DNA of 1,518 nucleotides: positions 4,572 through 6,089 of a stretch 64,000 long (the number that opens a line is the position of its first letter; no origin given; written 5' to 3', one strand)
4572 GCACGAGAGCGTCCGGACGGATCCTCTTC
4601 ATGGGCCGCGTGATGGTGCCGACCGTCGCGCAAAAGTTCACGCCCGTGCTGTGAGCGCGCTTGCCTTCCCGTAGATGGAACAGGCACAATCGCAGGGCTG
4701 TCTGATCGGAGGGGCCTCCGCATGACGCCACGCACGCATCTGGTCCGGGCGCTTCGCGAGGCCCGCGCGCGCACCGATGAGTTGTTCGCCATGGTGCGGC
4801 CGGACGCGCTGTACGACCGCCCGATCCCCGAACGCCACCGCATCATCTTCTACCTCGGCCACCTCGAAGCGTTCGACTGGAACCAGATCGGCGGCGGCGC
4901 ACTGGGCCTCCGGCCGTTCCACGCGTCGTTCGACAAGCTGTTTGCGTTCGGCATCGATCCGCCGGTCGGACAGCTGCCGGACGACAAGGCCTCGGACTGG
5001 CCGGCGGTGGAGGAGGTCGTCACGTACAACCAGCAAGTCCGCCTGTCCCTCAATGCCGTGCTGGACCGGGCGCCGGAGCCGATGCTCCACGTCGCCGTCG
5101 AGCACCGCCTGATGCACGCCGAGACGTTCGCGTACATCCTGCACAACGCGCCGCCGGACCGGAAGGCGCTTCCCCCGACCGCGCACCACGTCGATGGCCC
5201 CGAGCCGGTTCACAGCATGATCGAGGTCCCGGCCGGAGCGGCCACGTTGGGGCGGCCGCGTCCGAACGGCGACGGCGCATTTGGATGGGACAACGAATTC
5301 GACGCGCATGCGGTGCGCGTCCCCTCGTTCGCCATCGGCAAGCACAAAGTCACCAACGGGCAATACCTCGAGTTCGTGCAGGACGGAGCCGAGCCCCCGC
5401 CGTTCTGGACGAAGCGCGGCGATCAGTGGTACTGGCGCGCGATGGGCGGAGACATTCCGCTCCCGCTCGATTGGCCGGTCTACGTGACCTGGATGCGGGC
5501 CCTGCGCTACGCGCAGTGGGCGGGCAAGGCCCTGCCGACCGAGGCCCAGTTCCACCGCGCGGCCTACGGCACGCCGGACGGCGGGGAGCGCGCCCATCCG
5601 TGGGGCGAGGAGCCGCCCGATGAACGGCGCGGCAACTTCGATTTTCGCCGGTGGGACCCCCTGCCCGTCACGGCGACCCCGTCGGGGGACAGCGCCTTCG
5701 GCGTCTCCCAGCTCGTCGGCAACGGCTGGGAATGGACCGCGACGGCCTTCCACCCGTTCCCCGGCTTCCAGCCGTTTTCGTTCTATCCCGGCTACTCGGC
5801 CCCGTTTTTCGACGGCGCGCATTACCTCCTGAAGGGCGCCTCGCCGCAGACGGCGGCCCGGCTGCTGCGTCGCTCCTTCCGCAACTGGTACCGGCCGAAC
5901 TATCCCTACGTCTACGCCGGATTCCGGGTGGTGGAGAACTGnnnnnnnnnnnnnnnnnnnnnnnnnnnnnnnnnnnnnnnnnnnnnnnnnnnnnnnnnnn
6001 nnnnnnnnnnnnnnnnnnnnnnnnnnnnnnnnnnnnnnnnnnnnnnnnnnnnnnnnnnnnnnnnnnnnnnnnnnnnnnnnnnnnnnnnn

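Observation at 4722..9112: egtB-egtD translationally coupled to a complete quaternary-amine ABC importer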

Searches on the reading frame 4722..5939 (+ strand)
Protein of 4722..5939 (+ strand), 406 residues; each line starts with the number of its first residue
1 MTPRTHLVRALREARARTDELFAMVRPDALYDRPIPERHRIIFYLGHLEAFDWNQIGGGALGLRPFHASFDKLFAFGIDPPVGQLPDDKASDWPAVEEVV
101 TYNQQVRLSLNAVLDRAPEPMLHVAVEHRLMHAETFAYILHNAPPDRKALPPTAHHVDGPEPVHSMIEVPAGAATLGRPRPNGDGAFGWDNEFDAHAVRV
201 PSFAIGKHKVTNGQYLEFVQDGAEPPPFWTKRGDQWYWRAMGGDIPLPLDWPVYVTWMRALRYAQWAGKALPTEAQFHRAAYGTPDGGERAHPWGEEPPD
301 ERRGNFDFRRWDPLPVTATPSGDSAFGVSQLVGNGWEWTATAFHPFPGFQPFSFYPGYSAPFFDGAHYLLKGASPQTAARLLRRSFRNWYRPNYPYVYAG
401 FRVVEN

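Call 5: search_protein_families(library=pfam, proteins=[window:4722-5939:+])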
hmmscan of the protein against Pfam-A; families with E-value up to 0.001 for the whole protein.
window:4722-5939:+ (406 aa): 2 families
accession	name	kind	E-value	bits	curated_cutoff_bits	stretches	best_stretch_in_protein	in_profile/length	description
PF03781.23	FGE-sulfatase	-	9.4e-43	147.1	23.3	1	164-404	3-254/255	Sulfatase-modifying factor enzyme 1-like domain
PF12867.12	DinB_2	-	3.6e-06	27.9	24.8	1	10-129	1-102/128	DinB superfamily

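Call 6: search_protein_families(library=ncbifam, proteins=[window:4722-5939:+])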
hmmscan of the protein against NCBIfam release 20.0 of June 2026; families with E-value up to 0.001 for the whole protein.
window:4722-5939:+ (406 aa): 5 families
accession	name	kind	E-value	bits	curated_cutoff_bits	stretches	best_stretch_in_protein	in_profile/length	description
TIGR04344.1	ovoA_Nterm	equivalog_domain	4.8e-62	210.3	400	2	5-236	15-259/444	5-histidylcysteine sulfoxide synthase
NF041186.1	SenA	equivalog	4e-56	191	420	1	4-404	5-381/382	selenoneine synthase SenA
TIGR03440.2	egtB_TIGR03440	equivalog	1e-52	179.7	360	2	224-403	247-412/413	ergothioneine biosynthesis protein EgtB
TIGR04373.1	egtB_X_signatur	signature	3.1e-11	43.2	71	1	355-404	1-49/50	EgtB-related enzyme signature domain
TIGR03525.2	GldK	equivalog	3.2e-07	30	350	0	270-405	257-405/408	T9SS ring complex lipoprotein PorK/GldK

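Call 7: search_solved_structures(query=window:4722-5939:+, max_evalue=0.001, show_alignments=2)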
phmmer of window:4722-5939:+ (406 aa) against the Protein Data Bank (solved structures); distinct sequences matched with E-value up to 0.001: 31.
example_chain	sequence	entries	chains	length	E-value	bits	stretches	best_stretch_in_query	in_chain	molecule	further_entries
8vih_A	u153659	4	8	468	1.9e-59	204.9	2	224-406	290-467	Sulfoxide synthase EgtB-IV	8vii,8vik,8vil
8vig_A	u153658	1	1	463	6.7e-53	183.3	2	220-404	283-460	Sulfoxide synthase EgtB-IV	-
8khq_A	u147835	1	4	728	2.9e-47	164.7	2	18-236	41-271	5-histidylcysteine sulfoxide synthase/putative 4-mercaptohistidine N1-methyltranferase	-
8ux5_A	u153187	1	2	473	2.9e-42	148.2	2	225-403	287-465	Selenoxide synthase OvsA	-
8u41_A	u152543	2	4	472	4.3e-40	141.1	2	225-403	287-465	Selenoxide synthase OvsA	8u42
4x8b_A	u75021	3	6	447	1.9e-37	132.3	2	221-403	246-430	Sulfoxide synthase EgtB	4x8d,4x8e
8qf6_A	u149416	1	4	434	9.7e-17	64.1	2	10-233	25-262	Ergothioneine biosynthesis protein EgtB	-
6qki_A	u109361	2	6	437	1e-16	64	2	10-233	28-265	Uncharacterized protein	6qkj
6o6l_A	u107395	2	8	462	1.3e-16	63.7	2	10-233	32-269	EgtB (Cabther)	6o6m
8ryz_A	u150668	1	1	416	3.5e-16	62.2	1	333-402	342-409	selenoneine synthase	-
8k5i_A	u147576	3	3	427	3.6e-16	62.2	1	333-402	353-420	selenoneine synthase SenA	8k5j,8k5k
6s07_A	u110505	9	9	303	1.8e-08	36.9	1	220-341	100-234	Formylglycine-generating enzyme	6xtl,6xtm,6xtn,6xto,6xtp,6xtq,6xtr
2afy_X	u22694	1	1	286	1.9e-08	36.8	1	219-341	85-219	Sulfatase modifying factor 1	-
2aft_X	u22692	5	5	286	1.9e-08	36.8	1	219-341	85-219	Sulfatase modifying factor 1 | Sulfatase-modifying factor 1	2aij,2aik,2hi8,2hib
2aii_X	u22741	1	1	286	2.6e-08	36.3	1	219-341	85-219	Sulfatase modifying factor 1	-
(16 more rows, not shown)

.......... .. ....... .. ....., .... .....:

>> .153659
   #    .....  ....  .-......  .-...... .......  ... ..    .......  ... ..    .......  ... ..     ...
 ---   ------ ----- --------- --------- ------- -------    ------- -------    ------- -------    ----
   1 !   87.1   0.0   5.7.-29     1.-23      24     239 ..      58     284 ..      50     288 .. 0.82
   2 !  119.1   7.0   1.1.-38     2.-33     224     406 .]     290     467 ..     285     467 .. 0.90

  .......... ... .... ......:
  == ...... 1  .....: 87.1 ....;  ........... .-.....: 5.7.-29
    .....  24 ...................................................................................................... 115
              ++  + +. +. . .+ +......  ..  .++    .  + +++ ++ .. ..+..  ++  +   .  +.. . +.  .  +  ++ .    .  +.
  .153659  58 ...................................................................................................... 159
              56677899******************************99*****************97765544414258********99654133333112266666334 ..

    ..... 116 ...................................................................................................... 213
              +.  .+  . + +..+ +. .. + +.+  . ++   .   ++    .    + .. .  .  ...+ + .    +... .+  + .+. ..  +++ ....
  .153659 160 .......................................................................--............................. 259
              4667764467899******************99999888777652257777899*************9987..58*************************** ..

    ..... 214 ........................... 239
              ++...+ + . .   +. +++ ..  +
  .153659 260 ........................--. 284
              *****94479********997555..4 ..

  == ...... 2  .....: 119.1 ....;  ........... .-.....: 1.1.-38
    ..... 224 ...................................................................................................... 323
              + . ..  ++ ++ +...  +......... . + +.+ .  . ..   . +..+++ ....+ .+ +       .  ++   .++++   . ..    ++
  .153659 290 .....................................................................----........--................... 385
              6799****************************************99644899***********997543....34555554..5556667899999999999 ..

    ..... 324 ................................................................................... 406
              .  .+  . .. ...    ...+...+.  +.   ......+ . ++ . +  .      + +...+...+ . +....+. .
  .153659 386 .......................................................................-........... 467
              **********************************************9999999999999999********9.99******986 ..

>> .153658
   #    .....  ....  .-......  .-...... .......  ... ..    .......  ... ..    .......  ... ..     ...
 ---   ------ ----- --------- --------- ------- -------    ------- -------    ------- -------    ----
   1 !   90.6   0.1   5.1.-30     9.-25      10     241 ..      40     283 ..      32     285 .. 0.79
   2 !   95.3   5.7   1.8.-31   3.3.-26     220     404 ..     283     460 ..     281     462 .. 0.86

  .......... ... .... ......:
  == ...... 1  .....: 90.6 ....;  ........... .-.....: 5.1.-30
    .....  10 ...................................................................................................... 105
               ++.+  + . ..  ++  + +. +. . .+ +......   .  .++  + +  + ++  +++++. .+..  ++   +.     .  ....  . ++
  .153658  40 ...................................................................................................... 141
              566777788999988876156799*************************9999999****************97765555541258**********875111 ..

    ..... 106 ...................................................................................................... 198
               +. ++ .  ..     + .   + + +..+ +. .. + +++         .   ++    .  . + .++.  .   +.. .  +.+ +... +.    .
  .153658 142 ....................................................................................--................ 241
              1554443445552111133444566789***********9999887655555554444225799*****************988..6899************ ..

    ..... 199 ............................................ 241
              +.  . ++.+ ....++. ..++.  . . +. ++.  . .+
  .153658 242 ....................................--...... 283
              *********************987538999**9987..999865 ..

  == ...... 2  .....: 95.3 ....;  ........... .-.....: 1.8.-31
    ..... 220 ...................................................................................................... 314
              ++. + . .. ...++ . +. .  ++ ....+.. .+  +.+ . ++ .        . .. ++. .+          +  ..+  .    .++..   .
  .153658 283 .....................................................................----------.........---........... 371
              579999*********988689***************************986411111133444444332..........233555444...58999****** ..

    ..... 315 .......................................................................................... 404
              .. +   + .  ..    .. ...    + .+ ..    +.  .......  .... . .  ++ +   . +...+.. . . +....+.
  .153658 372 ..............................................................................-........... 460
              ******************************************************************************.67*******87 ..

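Call 46: search_protein_representatives(protein=window:4722-5939:+)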
Query: 406 residues. Proteins with E-value up to 0.001 (for the whole library): 37236; up to 1e-10: 10154; up to 1e-30: 622. The best 150 are listed.
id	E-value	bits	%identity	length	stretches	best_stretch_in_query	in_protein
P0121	4.7e-146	503.5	60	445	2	224-404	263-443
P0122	3.1e-144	497.6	60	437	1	3-405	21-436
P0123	1.8e-134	465.4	57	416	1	13-404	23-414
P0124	2.7e-126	438.4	56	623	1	9-405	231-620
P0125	3.4e-120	418.3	53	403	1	6-405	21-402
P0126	6.2e-113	394.4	57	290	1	116-405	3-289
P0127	2.1e-109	382.8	50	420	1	4-404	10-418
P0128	1.3e-108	380.1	51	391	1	4-406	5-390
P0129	4.6e-108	378.3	51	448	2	220-405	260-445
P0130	1.5e-102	360.1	49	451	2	224-404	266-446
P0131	5.4e-102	358.3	49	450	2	224-405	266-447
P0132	1.3e-100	353.8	49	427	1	14-405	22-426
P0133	2.5e-98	346.3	48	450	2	224-405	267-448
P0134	6.2e-94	331.8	48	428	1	10-404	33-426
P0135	6.3e-92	325.1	46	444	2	224-404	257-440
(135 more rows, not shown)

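Call 48: find_related_loci(query=A1, collection=genome_contigs, flank=10000)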
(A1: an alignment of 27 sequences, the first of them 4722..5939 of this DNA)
Query A1 (406 aa) in genome_contigs; peptide patterns used: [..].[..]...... (x = any residue, [..] = any of these).
600 stretches matched a pattern (row limit reached: there are more); 595 encode a relative of the query (tblastn E <= 1e-3); the best 80 are kept; 80 distinct loci.
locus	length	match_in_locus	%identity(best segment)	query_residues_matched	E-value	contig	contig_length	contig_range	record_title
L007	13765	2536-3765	75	1-405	0e+0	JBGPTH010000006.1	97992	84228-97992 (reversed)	MAG: Nitrospiria bacterium isolate OBJ1_062018_110_73 k141_1408248_length_97992_cov_16.9607, whole genome shotgun sequen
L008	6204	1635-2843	71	1-406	0e+0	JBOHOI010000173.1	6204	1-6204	MAG: Nitrospiraceae bacterium isolate SD8032_metabat2.bin.4 NODE_3994_length_6204_cov_1.565411, whole genome shotgun seq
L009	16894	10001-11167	64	10-405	4e-166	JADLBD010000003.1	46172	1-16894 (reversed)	MAG: Bryobacterales bacterium isolate SJ149 c_000000019878, whole genome shotgun sequence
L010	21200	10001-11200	62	1-406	7e-166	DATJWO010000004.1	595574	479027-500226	MAG TPA_asm: Bryobacteraceae bacterium isolate SMAG_U15101 k141_807281, whole genome shotgun sequence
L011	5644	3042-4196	64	18-406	3e-167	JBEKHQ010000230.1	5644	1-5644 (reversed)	MAG: Bryobacteraceae bacterium isolate SPRUCE 280 SPRUCE_280_230, whole genome shotgun sequence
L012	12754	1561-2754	62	5-406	2e-164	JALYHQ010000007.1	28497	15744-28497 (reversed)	MAG: Acidobacteriota bacterium isolate HIE bin3 SD1475-77_k127_1617765, whole genome shotgun sequence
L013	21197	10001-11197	61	4-405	8e-163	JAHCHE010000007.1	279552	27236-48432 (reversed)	MAG: Bryobacteraceae bacterium isolate TGS_ACI2 ACI2_7, whole genome shotgun sequence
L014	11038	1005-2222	63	3-406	3e-162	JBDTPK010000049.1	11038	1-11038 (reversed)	MAG: Nitrospirota bacterium isolate cluster3_bin.197 NODE_26428_length_11038_cov_14.708003, whole genome shotgun sequenc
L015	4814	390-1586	62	5-401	1e-163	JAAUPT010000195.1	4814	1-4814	MAG: Nitrospira sp. isolate RL_2_10 NODE_5298_length_4814_cov_1.459782, whole genome shotgun sequence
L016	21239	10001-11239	60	1-406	4e-160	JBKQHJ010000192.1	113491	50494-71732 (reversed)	MAG: Bryobacteraceae bacterium isolate SEr2D2E2F__bin_113 SEr2D2E2F_000000224876, whole genome shotgun sequence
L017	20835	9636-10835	60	1-404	7e-160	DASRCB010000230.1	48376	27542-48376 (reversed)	MAG TPA_asm: Bryobacteraceae bacterium isolate SMAG_U9942 k141_327383, whole genome shotgun sequence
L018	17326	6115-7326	64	5-406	2e-159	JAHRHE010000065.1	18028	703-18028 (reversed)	MAG: Nitrospirae bacterium isolate CR_Sed_300A_bin.24 scaffold_549, whole genome shotgun sequence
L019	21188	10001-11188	61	7-406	3e-159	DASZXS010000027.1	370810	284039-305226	MAG TPA_asm: Bryobacteraceae bacterium isolate SMAG_U6189 k141_753909, whole genome shotgun sequence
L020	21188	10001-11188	60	7-406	2e-158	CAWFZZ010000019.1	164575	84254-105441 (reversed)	MAG: Bryobacterales bacterium isolate MFD09286.bin.1.167 genome assembly, contig: contig_99254, whole genome shotgun seq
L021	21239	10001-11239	60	1-406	1e-157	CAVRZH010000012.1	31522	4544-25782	MAG: Bryobacterales bacterium isolate MFD04752.bin.3.6 genome assembly, contig: contig_113388, whole genome shotgun sequ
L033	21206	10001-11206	58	1-406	7e-153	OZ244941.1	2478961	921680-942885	MAG: Nitrospirales bacterium isolate d54ef826-7012-47b5-b64d-02185f84ce6e genome assembly, chromosome: 1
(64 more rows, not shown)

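Call 73: search_protein_families(library=pfam, proteins=[L033:6465-7445:-, L033:5364-6452:-, L033:7553-9112:-, L033:11236-13038:-, L033:9998-11209:+], max_evalue=0.00001)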
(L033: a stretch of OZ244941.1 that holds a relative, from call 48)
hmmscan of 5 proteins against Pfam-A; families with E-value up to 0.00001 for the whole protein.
L033:6465-7445:- (327 aa): 1 family
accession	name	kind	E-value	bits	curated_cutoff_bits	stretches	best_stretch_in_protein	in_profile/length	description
PF10017.15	Methyltransf_33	-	2.2e-104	349.2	23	1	22-323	2-303/304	Histidine-specific methyltransferase, SAM-dependent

L033:5364-6452:- (363 aa): 2 families
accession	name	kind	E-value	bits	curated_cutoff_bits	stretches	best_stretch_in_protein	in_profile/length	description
PF00266.25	Aminotran_5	-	3.4e-38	132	21.5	1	41-323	42-335/371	Aminotransferase class-V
PF01041.23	DegT_DnrJ_EryC1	-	1.3e-07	31.7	19.8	1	66-177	45-151/360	DegT/DnrJ/EryC1/StrS aminotransferase family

L033:7553-9112:- (520 aa): 2 families
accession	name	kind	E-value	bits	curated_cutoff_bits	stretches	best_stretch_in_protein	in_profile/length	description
PF04069.17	OpuAC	-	1.4e-57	195.7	21.2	1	29-291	2-256/257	Substrate binding domain of ABC-type glycine betaine transport system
PF00528.27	BPD_transp_1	-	2.1e-23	83.5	26.4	1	345-514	1-183/184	Binding-protein-dependent transport system inner membrane component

L033:11236-13038:- (601 aa): 1 family
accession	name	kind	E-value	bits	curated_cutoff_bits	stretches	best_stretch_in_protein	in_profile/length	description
PF00474.23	SSF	-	6.5e-52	177.2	22.8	2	33-300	1-255/406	Sodium:solute symporter family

L033:9998-11209:+ (404 aa): 1 family
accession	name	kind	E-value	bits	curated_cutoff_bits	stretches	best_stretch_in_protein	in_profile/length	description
PF03781.23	FGE-sulfatase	-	3.3e-42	145.3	23.3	1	165-402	2-255/255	Sulfatase-modifying factor enzyme 1-like domain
